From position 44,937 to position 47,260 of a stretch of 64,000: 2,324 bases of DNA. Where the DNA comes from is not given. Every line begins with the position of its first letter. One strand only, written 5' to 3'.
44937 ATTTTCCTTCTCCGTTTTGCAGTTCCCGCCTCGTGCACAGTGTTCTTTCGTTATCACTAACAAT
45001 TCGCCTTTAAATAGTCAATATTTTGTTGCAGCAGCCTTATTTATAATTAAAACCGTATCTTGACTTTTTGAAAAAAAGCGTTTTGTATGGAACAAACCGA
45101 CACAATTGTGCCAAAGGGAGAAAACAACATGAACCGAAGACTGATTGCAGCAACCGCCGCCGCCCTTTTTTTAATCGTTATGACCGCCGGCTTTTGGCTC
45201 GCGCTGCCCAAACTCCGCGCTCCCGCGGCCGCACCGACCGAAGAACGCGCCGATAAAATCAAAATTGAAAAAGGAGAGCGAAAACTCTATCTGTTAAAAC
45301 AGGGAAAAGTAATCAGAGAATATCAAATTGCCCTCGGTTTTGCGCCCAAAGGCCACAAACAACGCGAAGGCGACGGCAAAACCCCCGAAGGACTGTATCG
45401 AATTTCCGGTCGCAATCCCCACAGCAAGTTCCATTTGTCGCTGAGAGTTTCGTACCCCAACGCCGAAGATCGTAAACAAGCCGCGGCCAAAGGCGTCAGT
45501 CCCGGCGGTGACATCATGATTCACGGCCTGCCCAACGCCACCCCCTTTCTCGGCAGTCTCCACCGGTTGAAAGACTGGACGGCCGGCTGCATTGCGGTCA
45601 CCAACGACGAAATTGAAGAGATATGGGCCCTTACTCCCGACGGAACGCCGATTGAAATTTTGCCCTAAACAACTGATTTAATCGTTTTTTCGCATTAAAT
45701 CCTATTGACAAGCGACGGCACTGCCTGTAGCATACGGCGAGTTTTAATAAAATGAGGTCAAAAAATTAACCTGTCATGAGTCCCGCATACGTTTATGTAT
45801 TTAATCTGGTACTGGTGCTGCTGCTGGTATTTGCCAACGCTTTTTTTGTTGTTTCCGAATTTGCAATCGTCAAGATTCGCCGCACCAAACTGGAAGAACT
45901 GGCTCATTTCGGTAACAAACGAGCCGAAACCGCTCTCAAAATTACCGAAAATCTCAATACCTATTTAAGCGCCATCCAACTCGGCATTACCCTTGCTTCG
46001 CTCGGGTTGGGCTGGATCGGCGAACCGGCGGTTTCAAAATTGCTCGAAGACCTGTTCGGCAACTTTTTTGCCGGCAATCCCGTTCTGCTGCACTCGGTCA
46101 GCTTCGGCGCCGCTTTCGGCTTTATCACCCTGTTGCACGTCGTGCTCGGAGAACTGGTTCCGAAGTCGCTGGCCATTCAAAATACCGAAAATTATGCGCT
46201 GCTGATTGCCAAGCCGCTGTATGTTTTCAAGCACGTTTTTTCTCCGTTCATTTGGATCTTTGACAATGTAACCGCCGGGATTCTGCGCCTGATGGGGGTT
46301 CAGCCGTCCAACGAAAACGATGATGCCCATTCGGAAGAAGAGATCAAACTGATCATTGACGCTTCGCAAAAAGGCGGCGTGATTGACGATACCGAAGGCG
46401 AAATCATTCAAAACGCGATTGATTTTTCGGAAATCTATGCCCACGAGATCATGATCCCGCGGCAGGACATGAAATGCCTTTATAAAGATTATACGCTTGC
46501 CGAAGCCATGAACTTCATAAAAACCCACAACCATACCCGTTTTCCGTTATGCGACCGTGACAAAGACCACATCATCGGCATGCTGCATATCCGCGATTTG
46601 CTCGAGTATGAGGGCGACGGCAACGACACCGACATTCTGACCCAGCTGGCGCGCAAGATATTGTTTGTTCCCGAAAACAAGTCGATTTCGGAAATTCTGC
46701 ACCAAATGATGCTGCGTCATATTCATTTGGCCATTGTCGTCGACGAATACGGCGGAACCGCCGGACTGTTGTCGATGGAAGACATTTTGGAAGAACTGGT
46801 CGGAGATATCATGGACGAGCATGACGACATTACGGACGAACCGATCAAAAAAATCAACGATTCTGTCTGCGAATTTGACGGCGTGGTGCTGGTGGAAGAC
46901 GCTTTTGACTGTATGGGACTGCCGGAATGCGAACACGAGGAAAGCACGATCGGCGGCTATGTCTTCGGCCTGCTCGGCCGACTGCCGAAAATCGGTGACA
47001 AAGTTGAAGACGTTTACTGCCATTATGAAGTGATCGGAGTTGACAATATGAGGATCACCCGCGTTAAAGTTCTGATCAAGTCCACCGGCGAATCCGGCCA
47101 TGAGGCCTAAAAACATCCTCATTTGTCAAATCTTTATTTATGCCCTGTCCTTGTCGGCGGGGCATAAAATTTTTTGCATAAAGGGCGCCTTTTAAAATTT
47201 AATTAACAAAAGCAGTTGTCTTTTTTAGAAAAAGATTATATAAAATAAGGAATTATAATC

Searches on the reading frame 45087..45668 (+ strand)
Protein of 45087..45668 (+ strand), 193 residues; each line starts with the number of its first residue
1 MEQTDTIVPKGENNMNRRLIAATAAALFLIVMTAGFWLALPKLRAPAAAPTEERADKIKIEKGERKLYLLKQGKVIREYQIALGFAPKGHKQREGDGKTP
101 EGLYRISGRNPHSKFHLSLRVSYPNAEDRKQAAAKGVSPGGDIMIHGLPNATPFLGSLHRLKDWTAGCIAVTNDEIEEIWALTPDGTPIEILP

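Call 51: search_protein_families(library=pfam, proteins=[window:45087-45668:+], max_evalue=0.0001)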
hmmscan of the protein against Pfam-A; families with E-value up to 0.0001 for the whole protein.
window:45087-45668:+ (193 aa): 1 family
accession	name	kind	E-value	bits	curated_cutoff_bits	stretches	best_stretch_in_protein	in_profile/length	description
PF03734.19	YkuD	-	1.1e-19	71.9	23.4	1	57-191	3-146/146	L,D-transpeptidase catalytic domain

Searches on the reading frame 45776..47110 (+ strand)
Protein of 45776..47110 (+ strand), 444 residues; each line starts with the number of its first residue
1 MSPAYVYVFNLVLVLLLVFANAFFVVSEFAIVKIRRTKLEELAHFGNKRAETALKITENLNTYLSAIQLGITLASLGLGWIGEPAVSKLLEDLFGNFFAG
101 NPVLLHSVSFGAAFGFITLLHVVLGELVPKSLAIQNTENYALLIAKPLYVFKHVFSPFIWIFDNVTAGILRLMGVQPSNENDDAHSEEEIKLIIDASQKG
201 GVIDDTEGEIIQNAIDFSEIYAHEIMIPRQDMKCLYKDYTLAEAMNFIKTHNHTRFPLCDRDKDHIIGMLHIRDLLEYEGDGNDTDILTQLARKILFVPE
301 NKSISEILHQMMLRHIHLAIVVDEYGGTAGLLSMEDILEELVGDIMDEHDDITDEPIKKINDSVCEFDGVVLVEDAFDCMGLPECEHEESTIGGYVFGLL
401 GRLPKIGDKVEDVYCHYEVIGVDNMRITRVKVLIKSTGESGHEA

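Call 51: search_protein_families(library=pfam, proteins=[window:45776-47110:+], max_evalue=0.0001)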
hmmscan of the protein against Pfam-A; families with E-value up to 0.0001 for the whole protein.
window:45776-47110:+ (444 aa): 3 families
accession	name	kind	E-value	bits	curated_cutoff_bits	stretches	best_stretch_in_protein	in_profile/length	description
PF01595.25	CNNM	-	1.3e-57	194.8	28.4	1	13-207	2-181/181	Cyclin M transmembrane N-terminal domain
PF00571.33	CBS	-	2.2e-18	66.8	24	2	293-342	7-56/57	CBS domain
PF03471.22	CorC_HlyC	-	7.5e-11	42.3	27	1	359-433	2-78/81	Transporter associated domain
